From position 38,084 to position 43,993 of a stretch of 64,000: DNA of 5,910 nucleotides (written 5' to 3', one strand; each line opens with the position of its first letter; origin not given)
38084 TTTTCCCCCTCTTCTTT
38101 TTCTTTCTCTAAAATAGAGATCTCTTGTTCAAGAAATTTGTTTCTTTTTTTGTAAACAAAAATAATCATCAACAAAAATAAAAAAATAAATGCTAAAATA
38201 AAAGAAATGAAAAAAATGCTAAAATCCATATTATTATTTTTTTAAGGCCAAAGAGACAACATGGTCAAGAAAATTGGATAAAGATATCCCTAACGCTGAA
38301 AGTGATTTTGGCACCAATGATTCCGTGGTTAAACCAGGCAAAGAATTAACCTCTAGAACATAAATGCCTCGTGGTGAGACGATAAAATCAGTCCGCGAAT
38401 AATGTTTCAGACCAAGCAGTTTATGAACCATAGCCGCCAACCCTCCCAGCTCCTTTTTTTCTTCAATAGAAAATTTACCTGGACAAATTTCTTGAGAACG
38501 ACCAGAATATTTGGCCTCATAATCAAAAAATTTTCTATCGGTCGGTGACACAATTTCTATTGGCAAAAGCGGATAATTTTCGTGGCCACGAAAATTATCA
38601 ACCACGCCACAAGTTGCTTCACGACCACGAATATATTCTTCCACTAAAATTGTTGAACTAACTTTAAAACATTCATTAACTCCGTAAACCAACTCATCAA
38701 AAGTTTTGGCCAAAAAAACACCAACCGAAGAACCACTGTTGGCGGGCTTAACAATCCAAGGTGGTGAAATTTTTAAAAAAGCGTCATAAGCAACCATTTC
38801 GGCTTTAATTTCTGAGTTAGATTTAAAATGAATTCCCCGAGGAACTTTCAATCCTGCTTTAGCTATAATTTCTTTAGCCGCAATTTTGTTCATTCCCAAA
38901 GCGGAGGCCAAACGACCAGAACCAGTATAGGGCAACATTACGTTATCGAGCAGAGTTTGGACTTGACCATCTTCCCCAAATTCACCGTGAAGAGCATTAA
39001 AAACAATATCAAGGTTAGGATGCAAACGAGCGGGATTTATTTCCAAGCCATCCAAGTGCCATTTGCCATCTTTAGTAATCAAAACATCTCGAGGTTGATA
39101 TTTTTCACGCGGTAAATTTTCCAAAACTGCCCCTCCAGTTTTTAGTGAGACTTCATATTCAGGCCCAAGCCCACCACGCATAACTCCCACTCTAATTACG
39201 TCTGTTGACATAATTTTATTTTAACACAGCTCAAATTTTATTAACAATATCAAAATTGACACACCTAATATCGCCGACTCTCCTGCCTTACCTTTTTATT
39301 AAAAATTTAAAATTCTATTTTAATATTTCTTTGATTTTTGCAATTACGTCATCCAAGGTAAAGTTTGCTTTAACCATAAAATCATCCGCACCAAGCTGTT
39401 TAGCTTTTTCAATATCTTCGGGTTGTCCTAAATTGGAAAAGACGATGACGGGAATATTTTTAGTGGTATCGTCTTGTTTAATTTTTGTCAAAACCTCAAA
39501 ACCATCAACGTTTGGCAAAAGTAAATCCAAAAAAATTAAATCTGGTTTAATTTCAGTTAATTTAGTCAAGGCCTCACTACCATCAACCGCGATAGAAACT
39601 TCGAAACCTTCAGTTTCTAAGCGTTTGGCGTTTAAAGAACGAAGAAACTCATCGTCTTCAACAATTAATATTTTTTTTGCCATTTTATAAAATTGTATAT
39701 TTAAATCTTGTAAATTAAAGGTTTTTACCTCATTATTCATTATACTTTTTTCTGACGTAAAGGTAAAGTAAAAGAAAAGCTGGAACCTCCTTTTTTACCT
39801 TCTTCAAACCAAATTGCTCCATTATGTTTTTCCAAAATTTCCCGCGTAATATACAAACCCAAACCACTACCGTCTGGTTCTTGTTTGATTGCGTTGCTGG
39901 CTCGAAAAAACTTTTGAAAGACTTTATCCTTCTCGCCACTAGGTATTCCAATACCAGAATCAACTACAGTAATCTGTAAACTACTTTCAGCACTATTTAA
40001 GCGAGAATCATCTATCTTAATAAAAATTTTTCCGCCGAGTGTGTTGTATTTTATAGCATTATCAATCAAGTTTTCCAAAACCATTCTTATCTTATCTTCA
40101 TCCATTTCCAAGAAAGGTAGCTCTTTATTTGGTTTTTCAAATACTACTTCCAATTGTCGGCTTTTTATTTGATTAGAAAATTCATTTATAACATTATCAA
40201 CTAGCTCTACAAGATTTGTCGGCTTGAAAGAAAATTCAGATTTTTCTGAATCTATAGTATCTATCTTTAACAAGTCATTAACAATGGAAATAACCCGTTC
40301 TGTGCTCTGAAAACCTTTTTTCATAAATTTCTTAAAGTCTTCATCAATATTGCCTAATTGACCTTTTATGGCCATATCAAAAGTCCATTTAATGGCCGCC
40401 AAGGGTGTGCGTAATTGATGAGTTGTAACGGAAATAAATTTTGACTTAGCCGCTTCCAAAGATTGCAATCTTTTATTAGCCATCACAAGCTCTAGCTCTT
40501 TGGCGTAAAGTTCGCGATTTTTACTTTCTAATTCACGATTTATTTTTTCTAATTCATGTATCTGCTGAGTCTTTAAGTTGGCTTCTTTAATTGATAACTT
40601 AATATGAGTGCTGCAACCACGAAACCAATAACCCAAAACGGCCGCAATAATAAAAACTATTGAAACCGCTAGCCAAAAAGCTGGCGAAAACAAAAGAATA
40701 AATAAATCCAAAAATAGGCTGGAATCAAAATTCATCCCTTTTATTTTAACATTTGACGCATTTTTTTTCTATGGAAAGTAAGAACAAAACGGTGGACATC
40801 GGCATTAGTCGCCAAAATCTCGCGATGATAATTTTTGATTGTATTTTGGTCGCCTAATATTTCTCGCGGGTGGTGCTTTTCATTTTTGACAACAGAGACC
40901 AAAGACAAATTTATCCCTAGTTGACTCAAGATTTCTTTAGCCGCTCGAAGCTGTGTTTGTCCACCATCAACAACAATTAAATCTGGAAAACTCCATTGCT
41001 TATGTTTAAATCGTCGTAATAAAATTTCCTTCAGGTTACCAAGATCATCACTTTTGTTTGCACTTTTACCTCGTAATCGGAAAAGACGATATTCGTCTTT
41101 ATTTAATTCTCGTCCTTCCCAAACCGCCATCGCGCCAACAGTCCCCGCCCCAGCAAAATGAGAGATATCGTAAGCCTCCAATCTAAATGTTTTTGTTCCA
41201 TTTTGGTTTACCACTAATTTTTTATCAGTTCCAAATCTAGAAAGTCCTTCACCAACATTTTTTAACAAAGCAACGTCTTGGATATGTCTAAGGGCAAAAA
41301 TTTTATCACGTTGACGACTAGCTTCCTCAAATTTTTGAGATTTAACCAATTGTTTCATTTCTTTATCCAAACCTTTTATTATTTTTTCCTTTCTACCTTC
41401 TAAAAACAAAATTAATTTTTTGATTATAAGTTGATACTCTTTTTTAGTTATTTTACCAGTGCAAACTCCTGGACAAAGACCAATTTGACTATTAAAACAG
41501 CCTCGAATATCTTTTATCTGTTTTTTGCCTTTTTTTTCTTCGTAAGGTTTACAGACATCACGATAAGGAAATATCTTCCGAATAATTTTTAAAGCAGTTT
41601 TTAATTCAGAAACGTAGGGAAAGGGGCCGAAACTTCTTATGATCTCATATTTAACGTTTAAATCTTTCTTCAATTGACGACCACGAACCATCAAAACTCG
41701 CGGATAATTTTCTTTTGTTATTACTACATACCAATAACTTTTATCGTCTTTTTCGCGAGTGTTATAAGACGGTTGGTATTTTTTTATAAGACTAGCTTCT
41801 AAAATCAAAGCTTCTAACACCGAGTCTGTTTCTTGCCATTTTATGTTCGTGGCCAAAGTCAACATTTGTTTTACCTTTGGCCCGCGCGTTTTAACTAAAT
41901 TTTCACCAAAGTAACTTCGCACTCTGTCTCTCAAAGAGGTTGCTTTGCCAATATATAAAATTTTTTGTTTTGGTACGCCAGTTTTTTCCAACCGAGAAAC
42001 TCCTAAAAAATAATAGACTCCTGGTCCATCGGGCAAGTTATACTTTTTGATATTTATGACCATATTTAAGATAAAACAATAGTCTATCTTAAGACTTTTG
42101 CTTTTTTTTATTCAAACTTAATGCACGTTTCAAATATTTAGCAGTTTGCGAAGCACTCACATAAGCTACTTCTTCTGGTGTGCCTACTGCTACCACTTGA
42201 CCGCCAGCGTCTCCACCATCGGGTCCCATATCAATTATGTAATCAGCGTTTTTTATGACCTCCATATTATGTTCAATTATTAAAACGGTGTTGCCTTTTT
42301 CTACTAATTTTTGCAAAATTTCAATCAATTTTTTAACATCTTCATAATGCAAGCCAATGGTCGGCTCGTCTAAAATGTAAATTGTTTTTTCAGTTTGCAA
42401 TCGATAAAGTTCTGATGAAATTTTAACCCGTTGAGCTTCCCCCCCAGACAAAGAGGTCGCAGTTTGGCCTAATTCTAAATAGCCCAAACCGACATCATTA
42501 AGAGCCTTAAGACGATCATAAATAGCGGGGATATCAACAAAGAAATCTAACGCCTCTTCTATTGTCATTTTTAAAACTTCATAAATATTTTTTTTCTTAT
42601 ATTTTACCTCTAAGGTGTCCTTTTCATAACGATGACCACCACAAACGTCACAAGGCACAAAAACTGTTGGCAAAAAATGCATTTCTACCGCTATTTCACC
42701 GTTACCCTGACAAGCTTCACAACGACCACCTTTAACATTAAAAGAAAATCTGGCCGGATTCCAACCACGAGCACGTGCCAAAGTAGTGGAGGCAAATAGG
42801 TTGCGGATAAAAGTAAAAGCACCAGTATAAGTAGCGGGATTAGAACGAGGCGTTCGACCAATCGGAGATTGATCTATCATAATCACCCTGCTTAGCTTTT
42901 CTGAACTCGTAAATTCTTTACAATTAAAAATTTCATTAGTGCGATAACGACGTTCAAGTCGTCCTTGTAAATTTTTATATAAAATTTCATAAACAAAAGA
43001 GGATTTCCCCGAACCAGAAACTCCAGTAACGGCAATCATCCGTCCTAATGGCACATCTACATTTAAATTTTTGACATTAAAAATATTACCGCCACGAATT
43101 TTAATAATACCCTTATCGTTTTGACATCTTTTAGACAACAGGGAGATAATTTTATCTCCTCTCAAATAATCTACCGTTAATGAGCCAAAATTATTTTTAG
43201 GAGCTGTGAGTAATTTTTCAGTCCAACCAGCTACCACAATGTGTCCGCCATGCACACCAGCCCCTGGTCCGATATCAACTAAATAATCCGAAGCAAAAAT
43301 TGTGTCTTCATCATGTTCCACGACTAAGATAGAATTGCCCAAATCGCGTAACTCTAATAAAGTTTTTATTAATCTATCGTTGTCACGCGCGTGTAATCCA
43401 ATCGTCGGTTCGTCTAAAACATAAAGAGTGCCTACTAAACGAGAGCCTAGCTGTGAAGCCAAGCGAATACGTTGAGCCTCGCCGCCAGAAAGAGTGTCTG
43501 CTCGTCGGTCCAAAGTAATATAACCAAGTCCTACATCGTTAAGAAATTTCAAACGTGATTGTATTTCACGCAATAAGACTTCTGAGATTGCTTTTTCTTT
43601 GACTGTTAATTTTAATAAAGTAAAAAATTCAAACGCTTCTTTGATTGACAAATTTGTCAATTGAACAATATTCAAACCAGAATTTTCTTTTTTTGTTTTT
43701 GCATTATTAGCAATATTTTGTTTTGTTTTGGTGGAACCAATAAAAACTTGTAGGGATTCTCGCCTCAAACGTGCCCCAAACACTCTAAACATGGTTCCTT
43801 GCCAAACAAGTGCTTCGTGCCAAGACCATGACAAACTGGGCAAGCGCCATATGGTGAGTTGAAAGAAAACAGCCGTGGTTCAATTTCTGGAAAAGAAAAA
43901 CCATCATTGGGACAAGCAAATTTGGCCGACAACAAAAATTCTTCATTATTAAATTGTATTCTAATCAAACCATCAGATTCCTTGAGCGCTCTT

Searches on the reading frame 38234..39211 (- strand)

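Call 69: search_protein_families(library=pfam, proteins=[window:38234-39211:-], max_evalue=0.001)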
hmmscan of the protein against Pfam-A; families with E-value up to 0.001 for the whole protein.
window:38234-39211:- (325 aa): 6 families
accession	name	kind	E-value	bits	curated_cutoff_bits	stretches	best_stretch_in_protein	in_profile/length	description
PF07478.18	Dala_Dala_lig_C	-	1.2e-37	129.9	24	1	116-319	2-203/204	D-ala D-ala ligase C-terminus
PF01820.27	Dala_Dala_lig_N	-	3.7e-21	76.3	34.6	2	62-98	85-121/121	D-ala D-ala ligase N-terminus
PF02655.19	ATP-grasp_3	-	3.1e-09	37.6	23.2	1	108-290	3-155/160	ATP-grasp domain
PF08443.16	RimK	-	4.6e-08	33.3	21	1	108-198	3-86/188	RimK-like ATP-grasp domain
PF14397.11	ATPgrasp_ST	-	3.2e-05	23.7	31.4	0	108-180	21-92/278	Sugar-transfer associated ATP-grasp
PF02786.22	CPSase_L_D2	-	0.00031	20.8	19.8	0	109-289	2-177/211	Carbamoyl-phosphate synthase L chain, ATP binding domain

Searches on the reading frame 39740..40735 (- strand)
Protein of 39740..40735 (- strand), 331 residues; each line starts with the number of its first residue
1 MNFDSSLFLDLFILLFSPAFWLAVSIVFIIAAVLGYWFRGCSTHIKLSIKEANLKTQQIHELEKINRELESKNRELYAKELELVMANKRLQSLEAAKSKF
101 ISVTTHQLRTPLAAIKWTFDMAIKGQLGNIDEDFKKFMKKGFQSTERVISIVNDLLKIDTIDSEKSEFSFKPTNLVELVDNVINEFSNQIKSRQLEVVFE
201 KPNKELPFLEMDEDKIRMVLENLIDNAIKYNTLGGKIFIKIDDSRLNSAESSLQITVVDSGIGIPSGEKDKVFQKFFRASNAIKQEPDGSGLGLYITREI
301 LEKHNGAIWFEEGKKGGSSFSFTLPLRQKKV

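Call 14: search_protein_families(library=pfam, proteins=[window:39740-40735:-], max_evalue=0.01)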
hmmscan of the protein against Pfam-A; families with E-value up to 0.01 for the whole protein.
window:39740-40735:- (331 aa): 3 families
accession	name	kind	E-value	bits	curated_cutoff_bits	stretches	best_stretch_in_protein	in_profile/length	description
PF02518.31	HATPase_c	-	4.9e-29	101.4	26.4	1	212-327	2-110/111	Histidine kinase-, DNA gyrase B-, and HSP90-like ATPase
PF00512.31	HisKA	-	7.7e-10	39.1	26.9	1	96-163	1-65/66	His Kinase A (phospho-acceptor) domain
PF13581.12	HATPase_c_2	-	0.00025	21.5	27.4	1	211-303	27-111/127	Histidine kinase-like ATPase domain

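Call 15: search_protein_families(library=ncbifam, proteins=[window:39740-40735:-], max_evalue=0.01)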
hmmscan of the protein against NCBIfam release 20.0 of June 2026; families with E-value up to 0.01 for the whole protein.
window:39740-40735:- (331 aa): 81 families (the best 25 are shown)
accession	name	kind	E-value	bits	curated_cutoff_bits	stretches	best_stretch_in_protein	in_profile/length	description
NF033092.0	HK_WalK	equivalog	9.9e-53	179.6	725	1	91-326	366-594/594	cell wall metabolism sensor histidine kinase WalK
NF046044.1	PnpS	equivalog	3.6e-46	157.9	400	1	88-325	161-390/390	two-component system histidine kinase PnpS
NF006800.0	PRK09303.1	equivalog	2.1e-45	155.3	342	1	52-329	111-380/383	histidine kinase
NF047874.1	MASE3_PAS_HK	subfamily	1.6e-42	146.2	560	1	92-328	393-627/655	MASE3 domain-containing sensor histidine kinase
NF033093.1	HK_VicK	exception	4.1e-40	137.8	680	1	96-328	208-437/448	cell wall metabolism sensor histidine kinase VicK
TIGR02966.1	phoR_proteo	equivalog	5.6e-39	134.1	334.2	1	65-324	79-333/333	phosphate regulon sensor histidine kinase PhoR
TIGR02956.1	TMAO_torS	equivalog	2.1e-38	132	676.5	1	65-329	432-685/967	TMAO reductase system sensor histidine kinase/response regulator TorS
NF008318.0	PRK11107.1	equivalog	2.5e-37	128.4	890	1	79-329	275-521/920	two-component sensor histidine kinase BarA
NF041735.1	hist_kin_RppB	equivalog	3.2e-37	128.4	400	1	99-325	218-438/438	two-component system sensor histidine kinase RppB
NF045911.1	TCSHisKinNblS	equivalog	4.2e-37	127.8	1000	1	89-325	380-619/621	two-component system sensor histidine kinase NblS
NF040691.1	MtrAB_MtrB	equivalog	3.3e-36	125.4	450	1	88-328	262-494/507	MtrAB system histidine kinase MtrB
NF047465.1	hybrid_HK_LvrA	exception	2.2e-34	118.6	1200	1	57-327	162-423/819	hybrid histidine kinase/response regulator LvrA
NF012163.2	BaeS_SmeS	equivalog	5.2e-34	118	500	1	20-325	166-457/457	sensor histidine kinase efflux regulator BaeS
NF008302.0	PRK11091.1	equivalog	1e-33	116.5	838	1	90-326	276-505/779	aerobic respiration two-component sensor histidine kinase ArcB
NF008312.0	PRK11100.1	equivalog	2.7e-32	112.2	356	1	23-326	187-474/477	two-component system sensor histidine kinase CreC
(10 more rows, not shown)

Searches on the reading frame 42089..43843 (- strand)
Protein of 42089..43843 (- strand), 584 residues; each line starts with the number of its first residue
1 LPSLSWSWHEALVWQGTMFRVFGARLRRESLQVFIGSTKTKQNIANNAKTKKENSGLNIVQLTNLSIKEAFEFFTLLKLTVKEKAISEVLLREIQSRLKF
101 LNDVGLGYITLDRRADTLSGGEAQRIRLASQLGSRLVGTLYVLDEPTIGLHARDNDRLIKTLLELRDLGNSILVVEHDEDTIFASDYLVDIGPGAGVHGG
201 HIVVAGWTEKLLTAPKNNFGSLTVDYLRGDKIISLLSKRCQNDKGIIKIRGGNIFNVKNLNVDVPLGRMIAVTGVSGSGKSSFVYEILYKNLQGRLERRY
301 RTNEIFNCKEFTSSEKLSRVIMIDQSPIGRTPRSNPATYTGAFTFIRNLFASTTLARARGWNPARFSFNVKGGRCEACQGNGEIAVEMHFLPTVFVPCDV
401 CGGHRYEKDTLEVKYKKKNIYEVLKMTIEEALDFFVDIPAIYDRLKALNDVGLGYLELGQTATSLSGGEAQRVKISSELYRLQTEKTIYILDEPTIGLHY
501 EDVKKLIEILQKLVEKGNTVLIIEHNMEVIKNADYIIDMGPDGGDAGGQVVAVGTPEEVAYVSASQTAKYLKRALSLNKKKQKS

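Call 69: search_protein_families(library=pfam, proteins=[window:42089-43843:-], max_evalue=0.001)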
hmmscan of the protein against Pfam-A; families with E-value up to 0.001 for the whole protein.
window:42089-43843:- (584 aa): 4 families
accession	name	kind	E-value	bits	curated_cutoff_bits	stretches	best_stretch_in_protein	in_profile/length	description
PF00005.33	ABC_tran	-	1.1e-16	62.1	25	1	445-495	89-136/137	ABC transporter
PF13304.12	AAA_21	-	5.8e-09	36.9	27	0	463-528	236-301/304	AAA domain, putative AbiEii toxin, Type IV TA system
PF02463.25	SMC_N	-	2.1e-08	34.3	40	0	256-539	9-211/220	RecF/RecN/SMC N terminal domain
PF13175.12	AAA_15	-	0.00018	21.7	32.1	0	483-523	326-366/374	AAA ATPase domain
